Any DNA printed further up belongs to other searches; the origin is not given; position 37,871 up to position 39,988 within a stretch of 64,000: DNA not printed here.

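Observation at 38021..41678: Orphan tandem pair of ~600-aa B12-binding radical-SAM paralogues with a C-x4-C-x2-C motif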

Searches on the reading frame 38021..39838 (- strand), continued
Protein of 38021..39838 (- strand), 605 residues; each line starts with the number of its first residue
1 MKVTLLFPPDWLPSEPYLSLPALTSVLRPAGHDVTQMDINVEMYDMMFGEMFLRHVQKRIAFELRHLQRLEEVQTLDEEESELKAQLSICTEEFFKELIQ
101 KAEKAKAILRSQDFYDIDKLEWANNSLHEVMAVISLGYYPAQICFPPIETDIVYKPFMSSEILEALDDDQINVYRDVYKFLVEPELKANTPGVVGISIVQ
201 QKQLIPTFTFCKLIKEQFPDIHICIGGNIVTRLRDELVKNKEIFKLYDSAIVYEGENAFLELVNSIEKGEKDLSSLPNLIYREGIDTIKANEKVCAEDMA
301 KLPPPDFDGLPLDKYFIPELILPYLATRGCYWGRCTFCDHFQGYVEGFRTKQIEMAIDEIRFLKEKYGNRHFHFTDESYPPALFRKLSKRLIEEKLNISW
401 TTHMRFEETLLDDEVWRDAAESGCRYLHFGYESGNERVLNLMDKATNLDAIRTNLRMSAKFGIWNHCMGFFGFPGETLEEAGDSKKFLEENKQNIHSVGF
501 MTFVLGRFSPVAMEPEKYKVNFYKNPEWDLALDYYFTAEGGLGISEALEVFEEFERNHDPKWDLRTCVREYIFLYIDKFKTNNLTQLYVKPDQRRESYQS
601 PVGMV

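Call 80: find_encoding_contigs(protein=P0413, flank=8000, max_places=2)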
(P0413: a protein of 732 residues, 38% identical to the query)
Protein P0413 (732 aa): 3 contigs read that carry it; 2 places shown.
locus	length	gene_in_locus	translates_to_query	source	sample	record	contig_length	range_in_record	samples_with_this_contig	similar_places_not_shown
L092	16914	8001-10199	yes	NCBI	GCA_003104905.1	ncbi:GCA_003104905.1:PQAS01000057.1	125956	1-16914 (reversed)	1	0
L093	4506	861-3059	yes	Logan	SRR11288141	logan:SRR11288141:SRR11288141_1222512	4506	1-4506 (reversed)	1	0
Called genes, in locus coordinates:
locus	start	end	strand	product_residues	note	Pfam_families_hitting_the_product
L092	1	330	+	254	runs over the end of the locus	PF01728:FtsJ, PF01938:TRAM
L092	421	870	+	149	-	PF02627:CMD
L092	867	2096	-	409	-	PF04055:Radical_SAM, PF19238:Radical_SAM_2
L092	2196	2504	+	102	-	PF09871:DUF2098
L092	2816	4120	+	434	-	PF02783:MCR_beta_N, PF02241:MCR_beta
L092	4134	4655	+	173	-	PF02505:MCR_D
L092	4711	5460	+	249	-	PF02240:MCR_gamma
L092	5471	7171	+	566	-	PF02745:MCR_alpha_N, PF02249:MCR_alpha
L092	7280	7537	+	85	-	PF17302:DUF5351 (faint), PF00684:DnaJ_CXXCXGXG (weak)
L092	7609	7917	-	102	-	PF27275:MJ0093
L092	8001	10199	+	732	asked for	PF04055:Radical_SAM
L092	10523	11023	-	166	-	-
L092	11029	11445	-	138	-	PF01629:DUF22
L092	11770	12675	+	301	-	PF02899:Phage_int_SAM_1, PF13495:Phage_int_SAM_4, PF00589:Phage_integrase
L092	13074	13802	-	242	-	-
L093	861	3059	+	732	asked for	PF04055:Radical_SAM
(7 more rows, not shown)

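Call 81: find_encoding_contigs(protein=P0407, flank=6000, max_places=2)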
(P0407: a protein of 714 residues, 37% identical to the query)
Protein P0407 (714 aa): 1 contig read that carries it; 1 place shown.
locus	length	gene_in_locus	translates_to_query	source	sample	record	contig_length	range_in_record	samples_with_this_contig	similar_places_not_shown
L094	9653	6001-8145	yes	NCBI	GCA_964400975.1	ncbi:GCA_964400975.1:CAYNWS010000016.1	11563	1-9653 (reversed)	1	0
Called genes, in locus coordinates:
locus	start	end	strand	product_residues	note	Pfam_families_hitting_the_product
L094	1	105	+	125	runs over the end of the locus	PF17393:DUF5402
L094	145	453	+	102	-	PF09871:DUF2098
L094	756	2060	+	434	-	PF02783:MCR_beta_N, PF02241:MCR_beta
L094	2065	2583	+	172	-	PF02505:MCR_D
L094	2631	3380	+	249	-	PF02240:MCR_gamma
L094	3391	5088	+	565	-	PF02745:MCR_alpha_N, PF02249:MCR_alpha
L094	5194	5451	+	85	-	PF00684:DnaJ_CXXCXGXG (weak)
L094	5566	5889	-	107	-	PF27275:MJ0093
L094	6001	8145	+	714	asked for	PF04055:Radical_SAM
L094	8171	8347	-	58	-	PF13248:Zn_ribbon_3 (faint)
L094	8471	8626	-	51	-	-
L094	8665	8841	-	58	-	-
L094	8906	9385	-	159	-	-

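Call 84: list_cluster_members(proteins=[window:38021-39838:-, window:39876-41678:-])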
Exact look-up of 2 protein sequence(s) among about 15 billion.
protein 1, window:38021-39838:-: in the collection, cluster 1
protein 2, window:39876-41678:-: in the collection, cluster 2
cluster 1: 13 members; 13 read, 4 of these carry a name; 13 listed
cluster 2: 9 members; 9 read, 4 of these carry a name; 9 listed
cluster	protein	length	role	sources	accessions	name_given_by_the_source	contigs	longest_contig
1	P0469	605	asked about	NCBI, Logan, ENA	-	-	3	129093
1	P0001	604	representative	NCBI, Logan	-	-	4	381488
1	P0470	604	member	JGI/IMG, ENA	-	radical SAM superfamily enzyme YgiQ (UPF0313 family)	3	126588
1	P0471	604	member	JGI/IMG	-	anaerobic magnesium-protoporphyrin IX monomethyl ester cyclase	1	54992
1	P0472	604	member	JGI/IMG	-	anaerobic magnesium-protoporphyrin IX monomethyl ester cyclase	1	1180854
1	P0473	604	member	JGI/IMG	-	anaerobic magnesium-protoporphyrin IX monomethyl ester cyclase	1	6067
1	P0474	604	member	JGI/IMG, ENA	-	-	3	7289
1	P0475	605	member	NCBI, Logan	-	-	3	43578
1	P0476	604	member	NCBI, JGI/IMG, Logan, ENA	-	-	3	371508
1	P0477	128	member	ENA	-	-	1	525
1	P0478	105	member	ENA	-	-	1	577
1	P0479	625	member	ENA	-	-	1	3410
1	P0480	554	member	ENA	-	-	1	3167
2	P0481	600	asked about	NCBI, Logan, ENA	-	-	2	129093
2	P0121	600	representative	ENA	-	-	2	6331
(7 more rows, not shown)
